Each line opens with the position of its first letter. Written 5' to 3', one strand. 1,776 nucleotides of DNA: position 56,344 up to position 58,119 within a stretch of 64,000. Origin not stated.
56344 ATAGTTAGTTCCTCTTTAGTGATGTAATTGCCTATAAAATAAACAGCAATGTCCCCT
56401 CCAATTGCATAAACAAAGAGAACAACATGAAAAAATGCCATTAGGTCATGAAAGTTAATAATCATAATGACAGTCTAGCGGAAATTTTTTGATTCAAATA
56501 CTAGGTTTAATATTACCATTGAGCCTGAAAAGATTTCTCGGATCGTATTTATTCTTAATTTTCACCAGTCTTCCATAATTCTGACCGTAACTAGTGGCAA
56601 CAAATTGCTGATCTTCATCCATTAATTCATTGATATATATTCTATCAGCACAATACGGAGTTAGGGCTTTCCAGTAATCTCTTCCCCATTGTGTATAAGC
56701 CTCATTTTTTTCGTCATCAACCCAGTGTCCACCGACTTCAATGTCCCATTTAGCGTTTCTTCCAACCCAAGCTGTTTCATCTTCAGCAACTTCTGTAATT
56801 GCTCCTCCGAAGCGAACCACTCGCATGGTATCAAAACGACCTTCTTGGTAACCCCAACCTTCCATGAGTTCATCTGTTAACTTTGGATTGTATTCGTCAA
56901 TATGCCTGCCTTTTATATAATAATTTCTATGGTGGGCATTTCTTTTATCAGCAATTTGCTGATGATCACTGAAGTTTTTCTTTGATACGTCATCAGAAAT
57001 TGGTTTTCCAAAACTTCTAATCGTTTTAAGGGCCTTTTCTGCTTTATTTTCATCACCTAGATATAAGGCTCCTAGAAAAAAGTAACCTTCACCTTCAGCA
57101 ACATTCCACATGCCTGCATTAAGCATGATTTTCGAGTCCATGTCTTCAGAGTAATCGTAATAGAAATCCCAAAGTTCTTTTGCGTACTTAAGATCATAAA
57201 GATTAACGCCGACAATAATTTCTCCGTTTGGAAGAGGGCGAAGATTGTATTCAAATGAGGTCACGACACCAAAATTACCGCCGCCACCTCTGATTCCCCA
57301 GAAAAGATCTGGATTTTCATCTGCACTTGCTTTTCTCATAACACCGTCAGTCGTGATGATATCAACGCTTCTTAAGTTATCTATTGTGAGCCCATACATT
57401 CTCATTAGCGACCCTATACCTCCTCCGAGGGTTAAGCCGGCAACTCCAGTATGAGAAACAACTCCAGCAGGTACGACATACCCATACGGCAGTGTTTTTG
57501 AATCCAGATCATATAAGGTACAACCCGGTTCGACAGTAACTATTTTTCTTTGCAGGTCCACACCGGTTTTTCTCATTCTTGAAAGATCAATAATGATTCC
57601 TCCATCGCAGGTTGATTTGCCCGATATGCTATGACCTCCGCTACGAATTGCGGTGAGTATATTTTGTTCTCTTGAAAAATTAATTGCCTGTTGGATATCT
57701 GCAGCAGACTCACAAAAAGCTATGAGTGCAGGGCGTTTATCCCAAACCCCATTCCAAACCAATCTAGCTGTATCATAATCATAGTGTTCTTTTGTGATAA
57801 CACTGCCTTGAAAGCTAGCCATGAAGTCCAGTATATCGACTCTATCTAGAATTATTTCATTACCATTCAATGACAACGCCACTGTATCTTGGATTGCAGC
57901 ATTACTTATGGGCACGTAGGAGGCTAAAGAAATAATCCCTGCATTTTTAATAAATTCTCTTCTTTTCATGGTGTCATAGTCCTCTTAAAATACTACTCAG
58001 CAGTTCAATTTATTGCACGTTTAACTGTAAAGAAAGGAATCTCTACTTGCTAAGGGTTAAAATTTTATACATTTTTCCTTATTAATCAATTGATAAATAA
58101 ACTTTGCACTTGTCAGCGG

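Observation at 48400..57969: Two Tat-exported BBE/VAO-type flavoproteins near a periplasmic diheme cytochrome c: a possible flavocytochrome-style periplasmic dehydrogenase system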

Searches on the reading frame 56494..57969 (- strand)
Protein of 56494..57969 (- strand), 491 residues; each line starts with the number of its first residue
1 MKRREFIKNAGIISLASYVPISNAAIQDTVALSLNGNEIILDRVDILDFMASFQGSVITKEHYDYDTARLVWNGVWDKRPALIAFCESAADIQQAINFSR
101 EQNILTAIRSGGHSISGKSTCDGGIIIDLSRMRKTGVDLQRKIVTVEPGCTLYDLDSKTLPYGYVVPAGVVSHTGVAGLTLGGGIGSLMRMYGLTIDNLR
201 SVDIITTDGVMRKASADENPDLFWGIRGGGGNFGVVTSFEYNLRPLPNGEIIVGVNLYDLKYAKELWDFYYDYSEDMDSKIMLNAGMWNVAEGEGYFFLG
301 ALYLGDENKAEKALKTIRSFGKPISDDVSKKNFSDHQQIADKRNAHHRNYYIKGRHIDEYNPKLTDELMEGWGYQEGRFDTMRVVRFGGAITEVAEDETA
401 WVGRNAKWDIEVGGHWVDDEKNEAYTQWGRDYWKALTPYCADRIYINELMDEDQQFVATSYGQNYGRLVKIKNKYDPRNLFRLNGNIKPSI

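Call 4: search_protein_families(library=pfam, proteins=[window:56494-57969:-])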
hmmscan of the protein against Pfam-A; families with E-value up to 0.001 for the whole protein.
window:56494-57969:- (491 aa): 2 families
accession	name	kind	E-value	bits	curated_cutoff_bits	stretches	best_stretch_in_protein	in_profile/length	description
PF01565.28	FAD_binding_4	-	1.4e-29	103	26.4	1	80-214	1-138/139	FAD binding domain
PF08031.17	BBE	-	1.6e-12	47.7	20.6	1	445-488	2-45/45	Berberine and berberine like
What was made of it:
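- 56494..57969 (-): BBE2: Tat-signal, His-flavinylated BBE/EncM-like flavoprotein (491 aa). Pfam (call 4).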

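Call 5: search_protein_families(library=ncbifam, proteins=[window:56494-57969:-])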
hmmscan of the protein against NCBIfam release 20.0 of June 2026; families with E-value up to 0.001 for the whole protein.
window:56494-57969:- (491 aa): 8 families
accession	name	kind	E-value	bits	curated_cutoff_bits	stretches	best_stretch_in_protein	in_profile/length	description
NF041227.1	BagG_FevA2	exception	5.3e-47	160.5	850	1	48-490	14-454/455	bagremycin/ferroverdin biosynthesis FAD-dependent oxygenase BagG/FevA2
NF041226.1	BagK_FevA1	equivalog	1.5e-46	158.7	800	1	53-489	14-449/453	bagremycin/ferroverdin biosynthesis FAD-dependent oxygenase BagK/FevA1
TIGR01678.1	FAD_lactone_ox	subfamily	5.2e-13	48.7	396.8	1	72-239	7-174/438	sugar 1,4-lactone oxidase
NF053785.1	DcplphribOxDprE1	equivalog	3.7e-12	46.2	500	1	91-249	26-186/449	decaprenylphosphoryl-beta-D-ribose oxidase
NF049975.1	2HglutDHaseYdiJ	equivalog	2.7e-09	35.4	1350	1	51-215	25-193/1018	D-2-hydroxyglutarate dehydrogenase YdiJ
TIGR01679.1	bact_FAD_ox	subfamily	1.9e-08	33.6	292.25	1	72-239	4-168/419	FAD-linked oxidoreductase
TIGR00387.1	glcD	equivalog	4.3e-06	25.8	567.9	1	87-250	5-177/413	glycolate oxidase subunit GlcD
NF008408.0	PRK11230.1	equivalog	8.3e-06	24.5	897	1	77-248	53-232/499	glycolate oxidase subunit GlcD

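Call 8: find_homologous_proteins(query=window:56494-57969:-)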
Query window:56494-57969:- (491 aa): 7974 proteins with E <= 0.001 among 8000 candidates; the best 120 are listed.
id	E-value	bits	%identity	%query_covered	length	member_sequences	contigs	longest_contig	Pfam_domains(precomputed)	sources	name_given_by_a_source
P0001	0.0e+0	1033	89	100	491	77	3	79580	PF08031.18,PF01565.29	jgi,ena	jgi:FAD/FMN-containing dehydrogenase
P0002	0.0e+0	1018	87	100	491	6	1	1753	PF08031.18,PF01565.29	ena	-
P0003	1.7e-296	1002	85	100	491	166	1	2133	PF08031.18,PF01565.29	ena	-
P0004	2.6e-279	945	80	100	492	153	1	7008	PF08031.18,PF01565.29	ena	-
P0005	7.8e-275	930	78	100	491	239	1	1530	PF08031.18,PF01565.29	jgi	-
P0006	1.4e-271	919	77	100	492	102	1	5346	PF08031.18,PF01565.29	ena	-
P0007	8.0e-263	891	76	100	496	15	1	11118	PF08031.18,PF01565.29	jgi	-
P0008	6.4e-259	878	74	100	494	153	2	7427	PF08031.18,PF01565.29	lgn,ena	-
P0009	2.1e-231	787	67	100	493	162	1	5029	PF08031.18,PF01565.29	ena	-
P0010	2.7e-228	777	67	100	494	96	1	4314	PF08031.18,PF01565.29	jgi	jgi:hypothetical protein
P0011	3.2e-203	694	81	72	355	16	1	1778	PF08031.18,PF01565.29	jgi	jgi:hypothetical protein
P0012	5.5e-203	693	87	68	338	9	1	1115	PF08031.18,PF01565.29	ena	-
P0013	2.4e-180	618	80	66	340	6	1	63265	PF01565.29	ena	-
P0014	1.1e-173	597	53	100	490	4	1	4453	PF08031.18,PF01565.29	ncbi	-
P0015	3.6e-169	582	53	100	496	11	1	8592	PF08031.18,PF01565.29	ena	-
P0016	4.9e-165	568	52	99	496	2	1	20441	PF08031.18,PF01565.29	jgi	-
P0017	5.4e-165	568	53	100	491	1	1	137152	PF08031.18,PF01565.29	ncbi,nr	ncbi:MAG: FAD-binding oxidoreductase [Rhodospirillaceae bacterium]|nr:FAD-binding oxidoreductase [Rh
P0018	1.7e-164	566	51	100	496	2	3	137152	PF08031.18,PF01565.29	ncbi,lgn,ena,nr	ncbi:MAG: FAD-binding oxidoreductase [Rhodospirillaceae bacterium]|nr:FAD-binding oxidoreductase [Rh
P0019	8.7e-163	561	51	100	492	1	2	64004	PF08031.18,PF01565.29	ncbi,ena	-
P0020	1.8e-162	559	52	100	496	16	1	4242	PF08031.18,PF01565.29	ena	-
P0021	3.8e-158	545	51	100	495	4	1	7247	PF08031.18,PF01565.29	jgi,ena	-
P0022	3.7e-157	542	49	100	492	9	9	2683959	PF08031.18,PF01565.29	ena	-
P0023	4.1e-156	539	50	100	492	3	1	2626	PF08031.18,PF01565.29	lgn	-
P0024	2.7e-155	536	51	97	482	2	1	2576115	PF08031.18,PF01565.29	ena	-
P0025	4.0e-154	532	50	100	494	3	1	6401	PF08031.18,PF01565.29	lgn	-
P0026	2.6e-153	529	48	100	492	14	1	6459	PF08031.18,PF01565.29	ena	-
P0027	3.0e-152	526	49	100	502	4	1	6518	PF08031.18,PF01565.29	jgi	jgi:FAD/FMN-containing dehydrogenase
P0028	1.3e-151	524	48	100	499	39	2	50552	PF08031.18,PF01565.29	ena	-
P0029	5.4e-151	522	49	99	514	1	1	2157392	PF08031.18,PF01565.29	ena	-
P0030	1.1e-149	517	49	100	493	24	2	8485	PF08031.18,PF01565.29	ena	-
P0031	1.9e-149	517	49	100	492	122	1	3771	PF08031.18,PF01565.29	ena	-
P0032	5.9e-149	515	49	100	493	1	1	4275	PF08031.18,PF01565.29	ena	-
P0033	8.7e-149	514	49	100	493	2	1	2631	PF08031.18,PF01565.29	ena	-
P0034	9.5e-149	514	49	100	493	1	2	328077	PF08031.18,PF01565.29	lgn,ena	-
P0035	1.1e-148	514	49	100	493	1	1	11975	PF08031.18,PF01565.29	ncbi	-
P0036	1.3e-148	514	48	100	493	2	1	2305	PF08031.18,PF01565.29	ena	-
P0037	1.6e-148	514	48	100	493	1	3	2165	PF08031.18,PF01565.29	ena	-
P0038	2.8e-148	513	48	98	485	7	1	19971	PF01565.29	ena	-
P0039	7.1e-148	511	47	99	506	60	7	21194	PF08031.18,PF01565.29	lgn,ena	-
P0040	1.0e-147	511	48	100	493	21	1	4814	PF08031.18,PF01565.29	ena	-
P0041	1.0e-147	511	47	100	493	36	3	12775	PF08031.18,PF01565.29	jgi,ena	-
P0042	1.6e-147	510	48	100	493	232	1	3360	PF08031.18,PF01565.29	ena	-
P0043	1.7e-147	510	49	100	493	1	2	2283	PF08031.18,PF01565.29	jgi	jgi:FAD/FMN-containing dehydrogenase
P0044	4.7e-147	509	78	56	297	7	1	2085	PF01565.29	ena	-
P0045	5.1e-147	509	48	100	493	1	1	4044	PF08031.18,PF01565.29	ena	-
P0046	4.6e-145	502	47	100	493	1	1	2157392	PF08031.18,PF01565.29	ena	-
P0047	4.3e-144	499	47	100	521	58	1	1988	PF08031.18,PF01565.29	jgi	-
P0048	7.4e-143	495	46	100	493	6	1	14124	PF08031.18,PF01565.29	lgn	-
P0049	1.3e-142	494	46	100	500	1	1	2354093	PF08031.18,PF01565.29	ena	-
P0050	1.4e-134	467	50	85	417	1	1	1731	PF08031.18,PF01565.29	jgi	jgi:FAD/FMN-containing dehydrogenase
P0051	6.3e-133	462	50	87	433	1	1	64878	PF08031.18,PF01565.29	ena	-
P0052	1.1e-130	455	44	100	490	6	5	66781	PF08031.18,PF01565.29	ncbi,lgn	-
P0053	3.6e-130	453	44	100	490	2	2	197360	PF08031.18,PF01565.29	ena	-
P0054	2.7e-129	450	42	100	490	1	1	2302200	PF08031.18,PF01565.29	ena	-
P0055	1.2e-125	438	50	79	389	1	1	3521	PF08031.18,PF01565.29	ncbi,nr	ncbi:MAG TPA: FAD-linked oxidase, partial [Porticoccaceae bacterium]|nr:FAD-linked oxidase [Porticoc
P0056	1.4e-125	438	51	79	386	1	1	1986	PF08031.18,PF01565.29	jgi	jgi:FAD/FMN-containing dehydrogenase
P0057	1.8e-125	437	50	79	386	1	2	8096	PF08031.18,PF01565.29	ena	-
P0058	1.9e-125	437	51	79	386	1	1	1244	PF08031.18,PF01565.29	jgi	jgi:FAD/FMN-containing dehydrogenase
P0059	1.2e-124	435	42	100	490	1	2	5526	PF08031.18,PF01565.29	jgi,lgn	-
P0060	6.8e-124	432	41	100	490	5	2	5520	PF08031.18,PF01565.29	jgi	jgi:hypothetical protein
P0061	2.2e-121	424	42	100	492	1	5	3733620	PF08031.18,PF01565.29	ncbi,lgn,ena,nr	ncbi:MAG: FAD-binding protein [Alphaproteobacteria bacterium]|nr:FAD-binding protein [Alphaproteobac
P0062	2.6e-121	424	43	95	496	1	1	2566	PF08031.18,PF01565.29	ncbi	-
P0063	6.1e-121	423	42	100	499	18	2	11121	PF08031.18,PF01565.29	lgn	-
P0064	2.4e-120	421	42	100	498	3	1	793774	PF08031.18,PF01565.29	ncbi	-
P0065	2.3e-119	417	41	100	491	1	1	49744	PF08031.18,PF01565.29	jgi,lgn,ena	-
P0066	2.6e-119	417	43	95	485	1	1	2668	PF08031.18,PF01565.29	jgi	jgi:hypothetical protein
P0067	5.6e-119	416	40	100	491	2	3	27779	PF08031.18,PF01565.29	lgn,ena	-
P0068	1.9e-118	414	42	94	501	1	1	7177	PF08031.18,PF01565.29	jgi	-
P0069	3.0e-118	414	41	100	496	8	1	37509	PF08031.18,PF01565.29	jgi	jgi:hypothetical protein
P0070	1.2e-117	412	40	100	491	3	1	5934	PF08031.18,PF01565.29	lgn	-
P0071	9.1e-117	409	40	100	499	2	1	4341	PF08031.18,PF01565.29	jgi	jgi:hypothetical protein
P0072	9.9e-117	409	39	100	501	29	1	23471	PF08031.18,PF01565.29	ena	-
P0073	1.0e-116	409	42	94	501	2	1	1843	PF08031.18,PF01565.29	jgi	jgi:hypothetical protein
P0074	1.2e-116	408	42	95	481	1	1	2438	PF08031.18,PF01565.29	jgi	jgi:hypothetical protein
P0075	1.3e-116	408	42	100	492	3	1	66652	PF08031.18,PF01565.29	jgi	-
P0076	1.3e-116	408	42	100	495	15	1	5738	PF08031.18,PF01565.29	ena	-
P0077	1.7e-116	408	41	100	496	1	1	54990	PF08031.18,PF01565.29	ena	-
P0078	5.5e-116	406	41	100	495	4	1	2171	PF08031.18,PF01565.29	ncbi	-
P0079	5.7e-116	406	47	85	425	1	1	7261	PF01565.29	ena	-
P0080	6.5e-116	406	40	100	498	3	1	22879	PF08031.18,PF01565.29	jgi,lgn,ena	-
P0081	4.8e-115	403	41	100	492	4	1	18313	PF08031.18,PF01565.29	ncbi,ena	-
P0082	7.4e-115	402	40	100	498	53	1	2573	PF08031.18,PF01565.29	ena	-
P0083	1.2e-114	402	41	100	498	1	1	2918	PF08031.18,PF01565.29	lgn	-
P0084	1.3e-114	402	41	100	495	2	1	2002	PF08031.18,PF01565.29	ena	-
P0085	1.4e-114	402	41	100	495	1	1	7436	PF08031.18,PF01565.29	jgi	jgi:hypothetical protein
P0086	1.8e-114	401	42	94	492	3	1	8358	PF08031.18,PF01565.29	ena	-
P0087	1.4e-113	398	41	100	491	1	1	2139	PF08031.18,PF01565.29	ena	-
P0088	3.0e-113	397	42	100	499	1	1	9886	PF08031.18,PF01565.29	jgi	jgi:FAD/FMN-containing dehydrogenase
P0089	3.3e-113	397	42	95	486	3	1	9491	PF08031.18,PF01565.29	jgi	-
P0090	4.4e-113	397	40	100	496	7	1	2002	PF08031.18,PF01565.29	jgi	jgi:FAD/FMN-containing dehydrogenase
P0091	5.1e-113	396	42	91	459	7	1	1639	PF08031.18,PF01565.29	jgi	jgi:FAD/FMN-containing dehydrogenase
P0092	8.6e-113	396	41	100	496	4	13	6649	PF08031.18,PF01565.29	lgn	-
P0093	9.7e-113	395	40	100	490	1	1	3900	PF08031.18,PF01565.29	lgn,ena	-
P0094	1.9e-112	394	45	85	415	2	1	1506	PF08031.18,PF01565.29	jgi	jgi:FAD/FMN-containing dehydrogenase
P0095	2.5e-112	394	40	100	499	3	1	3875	PF08031.18,PF01565.29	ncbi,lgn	-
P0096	3.6e-112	394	41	100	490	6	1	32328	PF08031.18,PF01565.29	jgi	jgi:FAD/FMN-containing dehydrogenase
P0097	1.1e-111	392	41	100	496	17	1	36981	PF08031.18,PF01565.29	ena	-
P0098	2.5e-111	391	42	100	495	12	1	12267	PF08031.18,PF01565.29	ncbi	-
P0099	2.8e-111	391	41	100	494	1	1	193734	PF08031.18,PF01565.29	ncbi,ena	-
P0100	4.2e-111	390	40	100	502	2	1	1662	PF08031.18,PF01565.29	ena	-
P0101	5.2e-111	390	41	95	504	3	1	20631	PF08031.18,PF01565.29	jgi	-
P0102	5.3e-111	390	40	100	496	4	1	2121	PF08031.18,PF01565.29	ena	-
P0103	6.2e-111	389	44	95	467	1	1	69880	PF08031.18,PF01565.29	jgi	jgi:hypothetical protein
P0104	6.4e-111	389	41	97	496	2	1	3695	PF08031.18,PF01565.29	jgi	jgi:FAD/FMN-containing dehydrogenase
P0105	7.4e-111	389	42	92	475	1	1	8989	PF08031.18,PF01565.29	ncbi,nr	ncbi:MAG TPA: FAD-binding oxidoreductase [Ktedonobacterales bacterium]|nr:FAD-binding oxidoreductase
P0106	8.1e-111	389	40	95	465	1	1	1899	PF08031.18,PF01565.29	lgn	-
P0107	9.4e-111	389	40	100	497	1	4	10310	PF08031.18,PF01565.29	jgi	jgi:FAD/FMN-containing dehydrogenase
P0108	1.0e-110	389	40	100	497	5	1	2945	PF08031.18,PF01565.29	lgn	-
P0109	1.4e-110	388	39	100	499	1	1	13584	PF08031.18,PF01565.29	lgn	-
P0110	2.0e-110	388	42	97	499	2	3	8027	PF08031.18,PF01565.29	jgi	jgi:FAD/FMN-containing dehydrogenase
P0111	2.4e-110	388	40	100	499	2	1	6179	PF08031.18,PF01565.29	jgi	jgi:FAD/FMN-containing dehydrogenase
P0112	2.5e-110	387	40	100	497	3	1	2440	PF08031.18,PF01565.29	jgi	-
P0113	2.6e-110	387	40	100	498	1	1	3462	PF08031.18,PF01565.29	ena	-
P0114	2.8e-110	387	39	94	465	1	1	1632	PF08031.18,PF01565.29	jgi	jgi:FAD/FMN-containing dehydrogenase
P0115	3.8e-110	387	39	100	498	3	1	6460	PF08031.18,PF01565.29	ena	-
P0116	4.5e-110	387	41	100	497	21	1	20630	PF08031.18,PF01565.29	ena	-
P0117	6.5e-110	386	41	100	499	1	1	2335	PF08031.18,PF01565.29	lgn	-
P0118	6.7e-110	386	40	100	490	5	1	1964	PF08031.18,PF01565.29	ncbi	-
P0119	7.2e-110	386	40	100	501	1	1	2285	PF08031.18,PF01565.29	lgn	-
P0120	8.0e-110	386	39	100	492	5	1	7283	PF08031.18,PF01565.29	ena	-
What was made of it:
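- No BBE-cytochrome fusion appears among the 120 best BBE2 homologs (call 8).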

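Call 10: search_solved_structures(query=window:56494-57969:-, show_alignments=3)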
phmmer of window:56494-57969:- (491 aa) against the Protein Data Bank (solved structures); distinct sequences matched with E-value up to 0.001: 94 (the best 60 are shown).
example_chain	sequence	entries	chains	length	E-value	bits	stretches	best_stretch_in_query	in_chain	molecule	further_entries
3w8w_A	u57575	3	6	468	2.7e-87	296.6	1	41-490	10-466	Putative FAD-dependent oxygenase EncM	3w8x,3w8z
4xlo_A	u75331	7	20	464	3e-87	296.5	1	41-490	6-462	FAD-dependent oxygenase EncM | Putative FAD-dependent oxygenase EncM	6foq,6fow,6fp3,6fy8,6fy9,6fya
6fyb_A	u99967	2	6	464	5.6e-87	295.5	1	41-490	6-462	Putative FAD-dependent oxygenase EncM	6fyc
6fyf_A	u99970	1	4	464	7.7e-87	295.1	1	41-490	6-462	Putative FAD-dependent oxygenase EncM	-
6fyg_A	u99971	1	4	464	1.1e-86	294.6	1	41-490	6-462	Putative FAD-dependent oxygenase EncM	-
6fyd_A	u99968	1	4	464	1.5e-86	294.2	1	41-490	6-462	Putative FAD-dependent oxygenase EncM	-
6fye_A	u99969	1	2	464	7.3e-86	291.9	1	41-490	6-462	Putative FAD-dependent oxygenase EncM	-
9p1o_A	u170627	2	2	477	6.5e-49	170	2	51-253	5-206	FAD-binding oxidoreductase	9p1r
2bvf_A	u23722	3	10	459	1.9e-42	148.6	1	51-334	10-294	6-HYDROXY-D-NICOTINE OXIDASE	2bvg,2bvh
9p1p_A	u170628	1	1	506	2.6e-41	144.9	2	52-262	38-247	Flavin-dependent oxidase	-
9r43_A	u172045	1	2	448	1.1e-33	119.7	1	57-490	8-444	Mitomycin radical oxidase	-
6eo5_A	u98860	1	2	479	9.4e-33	116.7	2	64-244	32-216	PpBBE-like 1 D396N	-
6eo4_A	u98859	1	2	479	1.3e-32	116.2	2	64-244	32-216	PpBBE-like 1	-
4ud8_A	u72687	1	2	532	4e-30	108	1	16-487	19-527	FAD-BINDING AND BBE DOMAIN-CONTAINING PROTEIN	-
2ipi_A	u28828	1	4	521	5.1e-29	104.4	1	68-297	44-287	Aclacinomycin oxidoreductase (AknOx)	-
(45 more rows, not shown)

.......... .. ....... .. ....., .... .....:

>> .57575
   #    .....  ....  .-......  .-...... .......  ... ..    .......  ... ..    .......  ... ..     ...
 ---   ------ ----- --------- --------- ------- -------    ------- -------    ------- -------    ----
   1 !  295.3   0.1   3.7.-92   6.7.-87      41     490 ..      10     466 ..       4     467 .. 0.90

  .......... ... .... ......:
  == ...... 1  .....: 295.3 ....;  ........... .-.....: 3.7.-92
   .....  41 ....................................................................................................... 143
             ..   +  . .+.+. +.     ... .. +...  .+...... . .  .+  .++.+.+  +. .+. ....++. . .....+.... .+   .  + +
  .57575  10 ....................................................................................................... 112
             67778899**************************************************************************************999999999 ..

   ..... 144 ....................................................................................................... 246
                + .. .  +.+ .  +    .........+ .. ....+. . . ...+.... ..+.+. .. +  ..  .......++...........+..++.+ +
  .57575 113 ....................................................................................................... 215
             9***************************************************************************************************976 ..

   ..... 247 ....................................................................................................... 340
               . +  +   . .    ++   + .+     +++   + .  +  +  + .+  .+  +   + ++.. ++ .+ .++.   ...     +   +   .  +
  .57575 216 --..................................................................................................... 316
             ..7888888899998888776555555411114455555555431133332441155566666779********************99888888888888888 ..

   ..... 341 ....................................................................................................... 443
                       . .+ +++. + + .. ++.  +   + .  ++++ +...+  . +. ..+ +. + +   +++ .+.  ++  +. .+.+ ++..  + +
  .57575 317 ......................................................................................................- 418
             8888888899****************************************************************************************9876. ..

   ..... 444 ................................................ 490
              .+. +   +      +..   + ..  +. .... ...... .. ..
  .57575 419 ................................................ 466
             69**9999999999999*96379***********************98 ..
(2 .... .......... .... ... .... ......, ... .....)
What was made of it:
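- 56494..57969 (-): Best solved relative is EncM, E 2.7e-87 (call 10).
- EncM is the best solved relative, E 2.7e-87, followed by 6-HDNO (call 10).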

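Call 11: find_encoding_contigs(protein=P0001, flank=10000, max_places=3)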
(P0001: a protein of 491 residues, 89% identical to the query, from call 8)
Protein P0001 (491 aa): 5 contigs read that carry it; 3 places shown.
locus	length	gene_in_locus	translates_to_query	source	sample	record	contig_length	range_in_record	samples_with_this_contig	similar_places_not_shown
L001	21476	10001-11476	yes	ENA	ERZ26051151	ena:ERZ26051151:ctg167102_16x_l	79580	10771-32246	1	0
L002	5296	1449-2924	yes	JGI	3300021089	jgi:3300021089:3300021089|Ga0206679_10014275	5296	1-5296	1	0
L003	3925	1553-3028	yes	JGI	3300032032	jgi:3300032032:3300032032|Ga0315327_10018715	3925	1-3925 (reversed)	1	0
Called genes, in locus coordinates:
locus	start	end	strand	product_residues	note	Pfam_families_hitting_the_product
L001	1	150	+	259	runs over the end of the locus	PF00753:Lactamase_B, PF16123:HAGH_C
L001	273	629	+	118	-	PF01242:PTPS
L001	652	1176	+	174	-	PF07883:Cupin_2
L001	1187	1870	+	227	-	PF04140:ICMT, PF04191:PEMT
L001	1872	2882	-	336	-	PF07224:Chlorophyllase, PF03403:PAF-AH_p_II, PF12740:PETase (faint), PF12697:Abhydrolase_6 (faint)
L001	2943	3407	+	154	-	-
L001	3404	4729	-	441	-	PF00083:Sugar_tr (weak), PF07690:MFS_1, PF00083:Sugar_tr (weak), PF07690:MFS_1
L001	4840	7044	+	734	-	-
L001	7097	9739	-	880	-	PF07715:Plug, PF00593:TonB_dep_Rec_b-barrel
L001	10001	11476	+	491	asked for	PF01565:FAD_binding_4, PF08031:BBE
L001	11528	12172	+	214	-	-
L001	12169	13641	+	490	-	PF01977:UbiD, PF20696:UbiD_C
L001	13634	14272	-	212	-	PF00034:Cytochrom_C (weak), PF13442:Cytochrome_CBB3 (faint), PF00034:Cytochrom_C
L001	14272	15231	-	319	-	PF03781:FGE-sulfatase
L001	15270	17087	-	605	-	PF00753:Lactamase_B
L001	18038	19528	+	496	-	PF01565:FAD_binding_4, PF08031:BBE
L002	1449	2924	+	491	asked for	PF01565:FAD_binding_4, PF08031:BBE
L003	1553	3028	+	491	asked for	PF01565:FAD_binding_4, PF08031:BBE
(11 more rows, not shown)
